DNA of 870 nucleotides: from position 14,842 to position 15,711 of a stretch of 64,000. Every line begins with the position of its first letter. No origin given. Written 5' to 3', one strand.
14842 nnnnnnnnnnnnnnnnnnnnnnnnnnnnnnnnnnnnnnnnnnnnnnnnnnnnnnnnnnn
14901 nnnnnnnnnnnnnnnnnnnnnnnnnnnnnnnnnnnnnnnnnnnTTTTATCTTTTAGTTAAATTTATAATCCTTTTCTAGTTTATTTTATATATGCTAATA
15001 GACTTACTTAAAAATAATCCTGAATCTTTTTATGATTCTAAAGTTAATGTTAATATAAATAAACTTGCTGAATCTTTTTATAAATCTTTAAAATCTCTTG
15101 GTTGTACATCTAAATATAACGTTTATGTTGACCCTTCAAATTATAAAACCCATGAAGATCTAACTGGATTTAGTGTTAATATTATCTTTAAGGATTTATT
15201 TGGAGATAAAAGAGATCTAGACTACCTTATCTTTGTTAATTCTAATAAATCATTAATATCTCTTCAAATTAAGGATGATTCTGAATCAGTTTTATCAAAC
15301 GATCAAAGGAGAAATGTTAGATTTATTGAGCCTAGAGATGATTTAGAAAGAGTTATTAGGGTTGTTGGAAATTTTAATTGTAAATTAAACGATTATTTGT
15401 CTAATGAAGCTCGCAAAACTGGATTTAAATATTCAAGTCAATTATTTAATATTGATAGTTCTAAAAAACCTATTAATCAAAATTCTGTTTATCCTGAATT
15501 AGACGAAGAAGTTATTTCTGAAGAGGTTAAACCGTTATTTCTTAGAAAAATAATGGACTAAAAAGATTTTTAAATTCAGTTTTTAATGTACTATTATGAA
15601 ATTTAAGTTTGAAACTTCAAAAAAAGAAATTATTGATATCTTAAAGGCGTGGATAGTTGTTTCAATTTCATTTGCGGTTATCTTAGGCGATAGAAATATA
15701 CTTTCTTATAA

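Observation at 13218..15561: Convergent pair of putative PD-(D/E)xK nuclease-fold genes plus an unknown gene, wedged between eif2g and a membrane protease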

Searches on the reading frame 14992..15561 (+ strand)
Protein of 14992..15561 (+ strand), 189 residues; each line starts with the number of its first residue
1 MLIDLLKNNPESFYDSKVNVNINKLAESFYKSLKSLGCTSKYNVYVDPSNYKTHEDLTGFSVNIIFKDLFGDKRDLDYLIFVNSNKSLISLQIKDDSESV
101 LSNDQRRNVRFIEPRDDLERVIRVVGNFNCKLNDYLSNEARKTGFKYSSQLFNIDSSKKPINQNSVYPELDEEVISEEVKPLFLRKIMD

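Call 3: search_protein_families(library=pfam, proteins=[window:14992-15561:+], max_evalue=1)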
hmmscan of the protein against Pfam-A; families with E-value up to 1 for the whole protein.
window:14992-15561:+ (189 aa): 0 families

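Call 4: search_protein_families(library=padloc, proteins=[window:14992-15561:+], max_evalue=1)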
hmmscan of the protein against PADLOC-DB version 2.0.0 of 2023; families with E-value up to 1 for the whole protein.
window:14992-15561:+ (189 aa): 1 family
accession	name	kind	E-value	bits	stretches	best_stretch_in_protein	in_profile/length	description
PDLC04667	PDC-M47B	-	0.015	13.2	1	61-112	32-85/158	-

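Call 5: search_protein_families(library=ncbifam, proteins=[window:14992-15561:+], max_evalue=1)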
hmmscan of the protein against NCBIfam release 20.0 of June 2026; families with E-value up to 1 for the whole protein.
window:14992-15561:+ (189 aa): 0 families

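Call 6: search_protein_families(library=phrogs, proteins=[window:14992-15561:+], max_evalue=1)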
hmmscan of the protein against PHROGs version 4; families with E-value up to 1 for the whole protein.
window:14992-15561:+ (189 aa): 1 family
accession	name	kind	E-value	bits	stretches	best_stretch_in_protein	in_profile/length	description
phrog_22779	-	unknown function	0.099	13.2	1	15-54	31-70/205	-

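Call 12: search_solved_structures(query=window:14992-15561:+, max_evalue=10, show_alignments=2)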
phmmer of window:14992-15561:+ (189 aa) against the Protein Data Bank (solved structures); distinct sequences matched with E-value up to 10: 2.
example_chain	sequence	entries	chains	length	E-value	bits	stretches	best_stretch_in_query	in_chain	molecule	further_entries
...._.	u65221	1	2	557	1.1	12.1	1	63-111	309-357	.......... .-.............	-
5lrp_A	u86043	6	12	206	1.2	12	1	43-114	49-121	Nucleoprotein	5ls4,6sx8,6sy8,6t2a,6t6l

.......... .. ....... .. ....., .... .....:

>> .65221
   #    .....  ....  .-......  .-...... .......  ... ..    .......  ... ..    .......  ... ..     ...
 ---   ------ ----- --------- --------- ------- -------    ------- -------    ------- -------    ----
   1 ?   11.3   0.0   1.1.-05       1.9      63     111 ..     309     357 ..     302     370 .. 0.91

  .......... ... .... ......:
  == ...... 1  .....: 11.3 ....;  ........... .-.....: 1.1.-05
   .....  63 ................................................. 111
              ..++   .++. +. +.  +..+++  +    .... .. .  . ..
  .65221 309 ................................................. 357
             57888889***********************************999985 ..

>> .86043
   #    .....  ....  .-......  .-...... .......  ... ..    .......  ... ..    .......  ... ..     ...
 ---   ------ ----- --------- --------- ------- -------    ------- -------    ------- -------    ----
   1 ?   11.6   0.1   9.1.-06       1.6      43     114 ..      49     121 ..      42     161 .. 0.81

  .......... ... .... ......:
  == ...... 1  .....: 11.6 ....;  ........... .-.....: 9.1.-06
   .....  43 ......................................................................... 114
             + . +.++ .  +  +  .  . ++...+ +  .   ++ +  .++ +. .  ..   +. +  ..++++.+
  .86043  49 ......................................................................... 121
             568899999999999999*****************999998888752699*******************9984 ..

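Call 84: find_related_loci(query=window:14992-15561:+, collection=viral_contigs, flank=5000)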
Query window:14992-15561:+ (189 aa) in viral_contigs; peptide patterns used: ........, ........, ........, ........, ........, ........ (x = any residue, [..] = any of these).
64 stretches matched a pattern, but none encodes a relative of the query by tblastn (E <= 1e-3).
